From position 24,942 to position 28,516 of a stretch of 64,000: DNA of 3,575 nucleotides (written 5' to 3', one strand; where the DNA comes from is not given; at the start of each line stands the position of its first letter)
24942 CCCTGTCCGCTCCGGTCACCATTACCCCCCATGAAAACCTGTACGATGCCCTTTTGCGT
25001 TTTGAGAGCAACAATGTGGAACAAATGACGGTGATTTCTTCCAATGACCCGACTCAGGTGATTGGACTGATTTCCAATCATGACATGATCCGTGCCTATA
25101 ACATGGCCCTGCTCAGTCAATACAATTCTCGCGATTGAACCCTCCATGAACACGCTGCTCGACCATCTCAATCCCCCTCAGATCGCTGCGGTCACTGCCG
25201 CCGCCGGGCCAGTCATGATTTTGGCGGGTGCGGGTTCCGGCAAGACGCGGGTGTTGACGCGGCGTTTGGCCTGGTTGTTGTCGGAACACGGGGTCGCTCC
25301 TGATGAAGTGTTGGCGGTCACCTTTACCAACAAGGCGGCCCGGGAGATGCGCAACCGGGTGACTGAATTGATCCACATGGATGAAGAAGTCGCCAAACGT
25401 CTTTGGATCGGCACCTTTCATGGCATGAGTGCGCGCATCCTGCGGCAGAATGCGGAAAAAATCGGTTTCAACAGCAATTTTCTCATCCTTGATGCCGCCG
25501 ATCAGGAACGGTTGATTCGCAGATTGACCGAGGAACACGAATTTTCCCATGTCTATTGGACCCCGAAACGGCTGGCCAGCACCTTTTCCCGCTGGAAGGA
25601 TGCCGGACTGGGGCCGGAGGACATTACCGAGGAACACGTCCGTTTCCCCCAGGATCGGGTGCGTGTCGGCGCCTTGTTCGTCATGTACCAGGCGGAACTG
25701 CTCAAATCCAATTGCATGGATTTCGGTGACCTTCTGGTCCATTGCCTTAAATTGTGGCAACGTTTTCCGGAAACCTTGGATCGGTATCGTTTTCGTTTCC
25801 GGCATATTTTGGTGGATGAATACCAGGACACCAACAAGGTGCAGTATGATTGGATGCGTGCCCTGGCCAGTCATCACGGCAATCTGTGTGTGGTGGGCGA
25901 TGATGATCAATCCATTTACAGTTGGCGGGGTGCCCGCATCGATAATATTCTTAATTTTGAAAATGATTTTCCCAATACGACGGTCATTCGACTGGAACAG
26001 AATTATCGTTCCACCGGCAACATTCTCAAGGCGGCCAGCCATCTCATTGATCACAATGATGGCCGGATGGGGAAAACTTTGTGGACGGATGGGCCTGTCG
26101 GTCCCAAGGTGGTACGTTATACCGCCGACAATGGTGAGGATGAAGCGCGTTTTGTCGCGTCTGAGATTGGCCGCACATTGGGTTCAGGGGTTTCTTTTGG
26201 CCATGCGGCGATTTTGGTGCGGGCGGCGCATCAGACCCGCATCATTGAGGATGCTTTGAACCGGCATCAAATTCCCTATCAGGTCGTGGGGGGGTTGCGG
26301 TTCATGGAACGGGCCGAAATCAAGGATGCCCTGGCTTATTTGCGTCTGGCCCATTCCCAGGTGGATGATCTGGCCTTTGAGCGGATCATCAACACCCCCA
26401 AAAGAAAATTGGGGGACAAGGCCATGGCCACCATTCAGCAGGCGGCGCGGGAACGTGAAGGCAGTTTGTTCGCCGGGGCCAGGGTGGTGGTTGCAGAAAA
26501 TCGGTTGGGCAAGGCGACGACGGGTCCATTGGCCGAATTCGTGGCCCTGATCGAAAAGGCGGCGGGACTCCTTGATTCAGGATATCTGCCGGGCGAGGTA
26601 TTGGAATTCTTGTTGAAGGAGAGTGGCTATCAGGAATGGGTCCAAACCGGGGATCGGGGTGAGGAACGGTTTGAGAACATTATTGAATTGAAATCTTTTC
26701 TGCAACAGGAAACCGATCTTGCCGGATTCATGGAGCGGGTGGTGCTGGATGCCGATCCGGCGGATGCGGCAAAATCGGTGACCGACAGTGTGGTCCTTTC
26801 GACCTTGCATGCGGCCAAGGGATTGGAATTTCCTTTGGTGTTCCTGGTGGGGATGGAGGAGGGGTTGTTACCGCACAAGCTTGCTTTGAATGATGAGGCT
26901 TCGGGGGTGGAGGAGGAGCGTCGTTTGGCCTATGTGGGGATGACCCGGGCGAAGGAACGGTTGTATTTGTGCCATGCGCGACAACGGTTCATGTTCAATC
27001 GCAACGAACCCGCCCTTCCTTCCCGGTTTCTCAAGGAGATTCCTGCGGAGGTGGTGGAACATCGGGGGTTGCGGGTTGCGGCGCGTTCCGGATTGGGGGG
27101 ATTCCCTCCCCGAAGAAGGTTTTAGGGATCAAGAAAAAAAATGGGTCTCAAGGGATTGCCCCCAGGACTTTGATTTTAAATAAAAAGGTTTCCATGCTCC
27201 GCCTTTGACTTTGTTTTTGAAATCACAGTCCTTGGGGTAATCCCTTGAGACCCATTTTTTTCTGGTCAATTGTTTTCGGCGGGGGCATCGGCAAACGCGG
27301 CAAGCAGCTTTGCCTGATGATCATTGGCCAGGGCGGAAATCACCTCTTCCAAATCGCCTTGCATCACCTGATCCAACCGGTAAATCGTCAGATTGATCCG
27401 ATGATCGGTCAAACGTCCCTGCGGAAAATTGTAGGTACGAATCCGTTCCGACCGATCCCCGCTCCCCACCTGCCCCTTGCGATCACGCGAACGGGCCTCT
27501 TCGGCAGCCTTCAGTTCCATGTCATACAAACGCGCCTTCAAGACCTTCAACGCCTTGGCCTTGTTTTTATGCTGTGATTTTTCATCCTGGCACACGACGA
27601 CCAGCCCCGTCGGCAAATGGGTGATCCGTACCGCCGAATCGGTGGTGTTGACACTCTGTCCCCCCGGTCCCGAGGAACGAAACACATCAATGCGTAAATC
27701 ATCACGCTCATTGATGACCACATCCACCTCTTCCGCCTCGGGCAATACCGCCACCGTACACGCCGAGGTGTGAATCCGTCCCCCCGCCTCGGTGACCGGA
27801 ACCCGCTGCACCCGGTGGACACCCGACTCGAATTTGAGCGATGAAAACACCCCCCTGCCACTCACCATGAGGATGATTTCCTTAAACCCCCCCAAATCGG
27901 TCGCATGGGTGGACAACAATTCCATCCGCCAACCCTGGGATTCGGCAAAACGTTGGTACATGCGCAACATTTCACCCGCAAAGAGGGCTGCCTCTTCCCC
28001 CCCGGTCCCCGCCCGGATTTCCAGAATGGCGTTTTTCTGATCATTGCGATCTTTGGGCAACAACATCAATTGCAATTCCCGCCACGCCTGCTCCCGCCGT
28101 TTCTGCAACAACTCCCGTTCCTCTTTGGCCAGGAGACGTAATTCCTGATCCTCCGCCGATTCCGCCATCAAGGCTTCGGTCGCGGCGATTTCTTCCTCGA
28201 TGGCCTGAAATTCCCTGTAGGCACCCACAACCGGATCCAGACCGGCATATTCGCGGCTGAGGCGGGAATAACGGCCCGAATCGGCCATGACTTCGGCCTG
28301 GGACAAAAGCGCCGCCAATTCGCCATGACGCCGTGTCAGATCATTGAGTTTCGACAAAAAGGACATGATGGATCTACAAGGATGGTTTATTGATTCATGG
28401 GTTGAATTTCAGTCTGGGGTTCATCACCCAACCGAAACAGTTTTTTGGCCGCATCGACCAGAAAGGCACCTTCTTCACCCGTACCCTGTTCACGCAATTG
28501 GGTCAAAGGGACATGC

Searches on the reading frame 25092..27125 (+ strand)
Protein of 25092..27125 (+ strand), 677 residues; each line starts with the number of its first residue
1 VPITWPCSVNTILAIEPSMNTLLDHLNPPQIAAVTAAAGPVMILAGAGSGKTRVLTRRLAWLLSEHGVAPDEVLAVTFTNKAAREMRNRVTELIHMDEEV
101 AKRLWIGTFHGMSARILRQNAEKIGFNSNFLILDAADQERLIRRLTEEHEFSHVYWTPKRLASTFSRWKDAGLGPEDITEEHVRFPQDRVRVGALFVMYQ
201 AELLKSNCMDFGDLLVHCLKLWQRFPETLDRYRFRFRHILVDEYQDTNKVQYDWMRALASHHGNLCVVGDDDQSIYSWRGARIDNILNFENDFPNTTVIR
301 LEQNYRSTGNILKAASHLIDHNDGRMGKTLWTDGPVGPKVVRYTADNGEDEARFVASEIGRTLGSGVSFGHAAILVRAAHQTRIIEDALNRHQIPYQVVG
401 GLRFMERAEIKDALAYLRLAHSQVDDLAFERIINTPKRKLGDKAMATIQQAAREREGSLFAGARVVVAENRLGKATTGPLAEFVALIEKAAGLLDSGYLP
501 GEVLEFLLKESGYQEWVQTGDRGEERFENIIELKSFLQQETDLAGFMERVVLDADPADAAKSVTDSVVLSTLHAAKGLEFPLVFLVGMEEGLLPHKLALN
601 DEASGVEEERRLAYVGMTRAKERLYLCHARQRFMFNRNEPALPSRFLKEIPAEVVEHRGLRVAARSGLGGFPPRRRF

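Call 14: search_protein_families(library=pfam, proteins=[window:25092-27125:+])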
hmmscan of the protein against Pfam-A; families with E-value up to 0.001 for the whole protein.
window:25092-27125:+ (677 aa): 7 families
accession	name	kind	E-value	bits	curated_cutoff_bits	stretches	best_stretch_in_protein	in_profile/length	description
PF00580.27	UvrD-helicase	-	8.3e-88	295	23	1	26-294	1-271/271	UvrD/REP helicase N-terminal domain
PF13361.12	UvrD_C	-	8.9e-65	219.8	25.6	2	299-452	1-154/350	UvrD-like helicase C-terminal domain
PF13245.12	AAA_19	-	3.7e-22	79.4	25.1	1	31-277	2-132/134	AAA domain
PF13538.12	UvrD_C_2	-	8.4e-10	38.8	27.4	1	567-627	2-52/52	UvrD-like helicase C-terminal domain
PF13604.12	AAA_30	-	5.5e-07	29.9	27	0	26-89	2-65/191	AAA domain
PF01443.25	Viral_helicase1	-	0.00015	22.1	21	0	546-627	159-227/228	Viral superfamily 1 RNA helicase core domain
PF13401.12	AAA_22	-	0.00041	21.1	27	0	38-137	5-94/130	AAA domain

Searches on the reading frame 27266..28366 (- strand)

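Call 14: search_protein_families(library=pfam, proteins=[window:27266-28366:-])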
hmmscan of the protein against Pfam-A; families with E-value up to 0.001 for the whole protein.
window:27266-28366:- (366 aa): 2 families
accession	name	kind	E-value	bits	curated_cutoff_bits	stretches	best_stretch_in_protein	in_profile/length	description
PF03462.23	PCRF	-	6.8e-70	235.3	24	1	11-205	2-194/194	PCRF domain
PF00472.26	RF-1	-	3.8e-43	146.6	35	1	213-323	2-116/116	RF-1 domain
